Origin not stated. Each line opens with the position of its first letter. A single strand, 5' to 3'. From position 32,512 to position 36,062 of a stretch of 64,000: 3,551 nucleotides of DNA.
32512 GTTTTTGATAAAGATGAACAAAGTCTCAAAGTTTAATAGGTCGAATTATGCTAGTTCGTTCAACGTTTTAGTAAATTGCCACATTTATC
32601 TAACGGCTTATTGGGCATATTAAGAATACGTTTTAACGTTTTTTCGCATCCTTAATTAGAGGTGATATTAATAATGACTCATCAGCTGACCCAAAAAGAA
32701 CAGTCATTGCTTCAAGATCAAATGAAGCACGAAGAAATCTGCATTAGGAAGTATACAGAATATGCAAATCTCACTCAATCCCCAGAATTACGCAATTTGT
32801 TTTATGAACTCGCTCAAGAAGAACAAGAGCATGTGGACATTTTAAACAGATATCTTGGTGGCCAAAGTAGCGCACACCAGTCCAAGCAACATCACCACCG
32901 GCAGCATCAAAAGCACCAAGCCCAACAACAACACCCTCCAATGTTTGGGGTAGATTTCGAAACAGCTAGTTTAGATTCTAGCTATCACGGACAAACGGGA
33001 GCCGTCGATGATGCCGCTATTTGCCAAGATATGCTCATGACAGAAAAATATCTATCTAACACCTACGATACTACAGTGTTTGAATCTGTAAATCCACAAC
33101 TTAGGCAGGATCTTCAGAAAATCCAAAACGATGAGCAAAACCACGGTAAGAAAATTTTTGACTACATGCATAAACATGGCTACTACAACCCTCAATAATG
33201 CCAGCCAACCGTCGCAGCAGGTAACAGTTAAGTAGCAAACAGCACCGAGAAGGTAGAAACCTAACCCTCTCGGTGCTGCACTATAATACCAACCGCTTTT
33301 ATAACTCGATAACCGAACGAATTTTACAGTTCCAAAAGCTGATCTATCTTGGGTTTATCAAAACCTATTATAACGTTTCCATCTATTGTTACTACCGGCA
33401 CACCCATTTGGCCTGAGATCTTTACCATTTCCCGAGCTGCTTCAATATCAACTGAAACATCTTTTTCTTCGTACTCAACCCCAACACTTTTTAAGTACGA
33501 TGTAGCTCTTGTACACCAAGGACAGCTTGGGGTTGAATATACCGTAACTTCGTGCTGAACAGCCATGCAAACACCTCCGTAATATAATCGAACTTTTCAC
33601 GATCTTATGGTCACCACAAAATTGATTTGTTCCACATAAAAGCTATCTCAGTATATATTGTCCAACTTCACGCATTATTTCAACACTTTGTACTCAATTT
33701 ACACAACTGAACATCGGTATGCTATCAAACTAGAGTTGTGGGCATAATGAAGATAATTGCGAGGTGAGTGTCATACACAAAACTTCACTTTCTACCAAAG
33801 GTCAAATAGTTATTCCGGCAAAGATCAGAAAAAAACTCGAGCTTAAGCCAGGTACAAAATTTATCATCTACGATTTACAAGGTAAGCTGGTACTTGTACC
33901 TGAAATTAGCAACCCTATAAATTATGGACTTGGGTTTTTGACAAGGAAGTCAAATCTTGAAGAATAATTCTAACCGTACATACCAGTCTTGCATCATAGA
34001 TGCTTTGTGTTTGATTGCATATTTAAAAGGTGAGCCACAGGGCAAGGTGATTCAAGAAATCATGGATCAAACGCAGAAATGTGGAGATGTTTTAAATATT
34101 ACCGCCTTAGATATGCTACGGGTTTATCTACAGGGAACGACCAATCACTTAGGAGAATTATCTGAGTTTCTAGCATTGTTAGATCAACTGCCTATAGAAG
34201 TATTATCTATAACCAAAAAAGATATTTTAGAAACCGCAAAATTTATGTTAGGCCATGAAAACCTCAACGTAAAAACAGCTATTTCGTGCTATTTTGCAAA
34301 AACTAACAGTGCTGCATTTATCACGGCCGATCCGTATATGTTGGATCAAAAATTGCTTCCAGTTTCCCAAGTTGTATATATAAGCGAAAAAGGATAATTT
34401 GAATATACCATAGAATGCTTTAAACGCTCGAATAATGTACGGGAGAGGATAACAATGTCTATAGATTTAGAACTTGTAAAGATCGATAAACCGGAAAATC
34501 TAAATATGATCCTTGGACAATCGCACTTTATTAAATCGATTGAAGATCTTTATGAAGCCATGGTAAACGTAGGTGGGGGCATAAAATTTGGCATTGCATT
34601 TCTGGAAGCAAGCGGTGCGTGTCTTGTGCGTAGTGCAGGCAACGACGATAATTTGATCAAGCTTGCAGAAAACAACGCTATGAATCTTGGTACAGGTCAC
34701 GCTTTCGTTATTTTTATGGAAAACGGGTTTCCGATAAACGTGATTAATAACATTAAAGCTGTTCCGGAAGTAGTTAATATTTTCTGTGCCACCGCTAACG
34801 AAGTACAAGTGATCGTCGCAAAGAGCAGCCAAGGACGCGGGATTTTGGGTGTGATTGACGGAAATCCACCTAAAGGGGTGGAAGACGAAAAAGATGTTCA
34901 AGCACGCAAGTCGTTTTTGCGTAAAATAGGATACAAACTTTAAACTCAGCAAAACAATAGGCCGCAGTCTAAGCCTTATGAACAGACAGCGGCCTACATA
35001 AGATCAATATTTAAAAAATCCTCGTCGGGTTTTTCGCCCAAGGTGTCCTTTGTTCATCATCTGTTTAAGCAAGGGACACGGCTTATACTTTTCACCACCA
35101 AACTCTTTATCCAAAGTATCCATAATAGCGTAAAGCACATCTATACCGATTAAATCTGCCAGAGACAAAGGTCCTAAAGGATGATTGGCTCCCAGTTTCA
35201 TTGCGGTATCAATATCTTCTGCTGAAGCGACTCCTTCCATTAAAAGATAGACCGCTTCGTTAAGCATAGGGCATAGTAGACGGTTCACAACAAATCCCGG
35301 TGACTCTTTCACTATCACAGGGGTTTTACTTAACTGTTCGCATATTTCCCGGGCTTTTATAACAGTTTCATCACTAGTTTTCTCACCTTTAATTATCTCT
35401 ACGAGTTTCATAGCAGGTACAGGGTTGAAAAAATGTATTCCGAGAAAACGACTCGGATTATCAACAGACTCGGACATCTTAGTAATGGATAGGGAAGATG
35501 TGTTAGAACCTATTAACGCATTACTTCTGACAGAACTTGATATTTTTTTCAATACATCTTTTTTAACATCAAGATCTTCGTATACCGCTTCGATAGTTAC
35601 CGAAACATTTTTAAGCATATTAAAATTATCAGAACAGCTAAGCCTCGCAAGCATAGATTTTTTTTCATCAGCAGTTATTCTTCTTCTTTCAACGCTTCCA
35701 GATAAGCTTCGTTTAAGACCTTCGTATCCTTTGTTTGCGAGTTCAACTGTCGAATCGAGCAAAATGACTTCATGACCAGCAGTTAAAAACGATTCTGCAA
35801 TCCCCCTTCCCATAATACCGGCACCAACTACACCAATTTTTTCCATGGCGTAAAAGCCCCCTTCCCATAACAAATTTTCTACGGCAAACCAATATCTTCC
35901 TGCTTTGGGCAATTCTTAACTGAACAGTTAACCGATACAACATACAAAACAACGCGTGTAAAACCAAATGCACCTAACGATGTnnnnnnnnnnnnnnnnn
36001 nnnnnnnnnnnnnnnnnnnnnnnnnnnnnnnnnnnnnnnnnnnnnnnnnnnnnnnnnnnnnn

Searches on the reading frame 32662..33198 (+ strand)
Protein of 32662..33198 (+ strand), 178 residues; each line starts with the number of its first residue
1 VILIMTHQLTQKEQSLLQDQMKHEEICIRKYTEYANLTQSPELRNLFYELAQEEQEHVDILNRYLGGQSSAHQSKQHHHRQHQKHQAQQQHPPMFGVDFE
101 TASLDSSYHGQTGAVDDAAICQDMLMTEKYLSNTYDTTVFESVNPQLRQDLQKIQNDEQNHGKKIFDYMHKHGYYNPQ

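Call 29: search_protein_families(library=pfam, proteins=[window:32662-33198:+], max_evalue=0.001)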
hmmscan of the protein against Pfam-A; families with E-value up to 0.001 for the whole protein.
window:32662-33198:+ (178 aa): 4 families
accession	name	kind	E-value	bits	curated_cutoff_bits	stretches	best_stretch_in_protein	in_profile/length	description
PF07875.18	Coat_F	-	1.4e-27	96.1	25.7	1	116-178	1-63/63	Coat F domain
PF02915.23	Rubrerythrin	-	1.8e-07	32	22.8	1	17-73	3-61/137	Rubrerythrin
PF00210.30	Ferritin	-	7.1e-05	23.2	24.5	0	16-66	3-59/142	Ferritin-like domain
PF13668.12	Ferritin_2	-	0.00042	20.9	24.7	0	34-71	32-70/138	Ferritin-like domain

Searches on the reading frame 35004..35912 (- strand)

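Call 55: search_protein_families(library=pfam, proteins=[window:35004-35912:-], max_evalue=0.00001)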
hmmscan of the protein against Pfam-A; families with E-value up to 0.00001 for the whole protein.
window:35004-35912:- (302 aa): 2 families
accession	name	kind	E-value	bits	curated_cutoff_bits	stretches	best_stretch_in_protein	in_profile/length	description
PF02737.24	3HCDH_N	-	1.1e-58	198.5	22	1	25-203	1-179/180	3-hydroxyacyl-CoA dehydrogenase, NAD binding domain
PF00725.27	3HCDH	-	8.2e-36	122.9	22.1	1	206-302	1-97/97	3-hydroxyacyl-CoA dehydrogenase, C-terminal domain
